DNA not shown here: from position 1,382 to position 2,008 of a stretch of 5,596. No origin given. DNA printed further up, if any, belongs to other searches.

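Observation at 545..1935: AT-rich three-gene cargo operon: RHH protein, unknown 181-aa protein, exported Cys-pair protein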

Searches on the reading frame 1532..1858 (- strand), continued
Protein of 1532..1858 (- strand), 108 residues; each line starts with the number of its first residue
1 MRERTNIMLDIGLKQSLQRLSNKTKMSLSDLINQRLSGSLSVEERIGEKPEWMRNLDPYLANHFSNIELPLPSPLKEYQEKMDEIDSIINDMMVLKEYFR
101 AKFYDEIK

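Call 97: search_dna_similar(query=P0035, collection=plasmids, mode=protein, max_rows=40, rows=spread, max_evalue=0.001)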
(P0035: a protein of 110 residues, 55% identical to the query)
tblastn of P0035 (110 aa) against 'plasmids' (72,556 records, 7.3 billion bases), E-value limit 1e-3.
Records with a match: 29; places in all: 31; records where one place covers at least 80% of the query: 25.
Best place of each record, by identity: <60% 29.
By first word of the organism name: Klebsiella 18; Escherichia 6; Enterobacter 3; Citrobacter 2.
By predicted mobility (MOB-suite, as given by PLSDB): mobilizable 22; conjugative 5; non-mobilizable 2.
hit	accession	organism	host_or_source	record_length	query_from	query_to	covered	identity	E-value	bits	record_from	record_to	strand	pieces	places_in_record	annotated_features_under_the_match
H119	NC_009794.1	Citrobacter koseri ATCC BAA-895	-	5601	1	107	97%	55.1%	5e-35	132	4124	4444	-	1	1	hypothetical protein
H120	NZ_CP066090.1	Citrobacter koseri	-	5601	1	107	97%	55.1%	5e-35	132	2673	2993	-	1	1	hypothetical protein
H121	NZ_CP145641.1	Escherichia coli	Homo sapiens,stool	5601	1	107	97%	55.1%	5e-35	132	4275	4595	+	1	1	hypothetical protein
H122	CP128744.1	Klebsiella pneumoniae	Homo sapiens,urine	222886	1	107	97%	55.1%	5e-35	132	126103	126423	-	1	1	hypothetical protein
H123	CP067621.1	Klebsiella pneumoniae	Homo sapiens,urine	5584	1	107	97%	55.1%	8e-35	132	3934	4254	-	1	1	none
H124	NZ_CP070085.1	Klebsiella pneumoniae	Homo sapiens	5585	1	107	97%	55.1%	8e-35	132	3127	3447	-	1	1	hypothetical protein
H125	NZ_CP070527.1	Klebsiella pneumoniae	Homo sapiens,swab from around the ...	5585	1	107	97%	55.1%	8e-35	132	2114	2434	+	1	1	hypothetical protein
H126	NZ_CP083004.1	Klebsiella pneumoniae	Homo sapiens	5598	1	107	97%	55.1%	8e-35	132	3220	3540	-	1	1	hypothetical protein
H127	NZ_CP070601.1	Klebsiella pneumoniae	Homo sapiens,urine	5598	1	107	97%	55.1%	8e-35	132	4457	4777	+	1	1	hypothetical protein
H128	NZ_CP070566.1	Klebsiella pneumoniae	Homo sapiens,rectal swab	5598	1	107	97%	55.1%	8e-35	132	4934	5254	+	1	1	hypothetical protein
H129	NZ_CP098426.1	Klebsiella pneumoniae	Homo sapiens,clinical isolate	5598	1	107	97%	55.1%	8e-35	132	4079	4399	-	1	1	hypothetical protein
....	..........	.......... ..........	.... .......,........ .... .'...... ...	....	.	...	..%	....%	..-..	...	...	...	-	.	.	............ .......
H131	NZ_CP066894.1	Klebsiella pneumoniae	Homo sapiens,urine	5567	1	107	97%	55.1%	1e-34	131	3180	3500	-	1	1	hypothetical protein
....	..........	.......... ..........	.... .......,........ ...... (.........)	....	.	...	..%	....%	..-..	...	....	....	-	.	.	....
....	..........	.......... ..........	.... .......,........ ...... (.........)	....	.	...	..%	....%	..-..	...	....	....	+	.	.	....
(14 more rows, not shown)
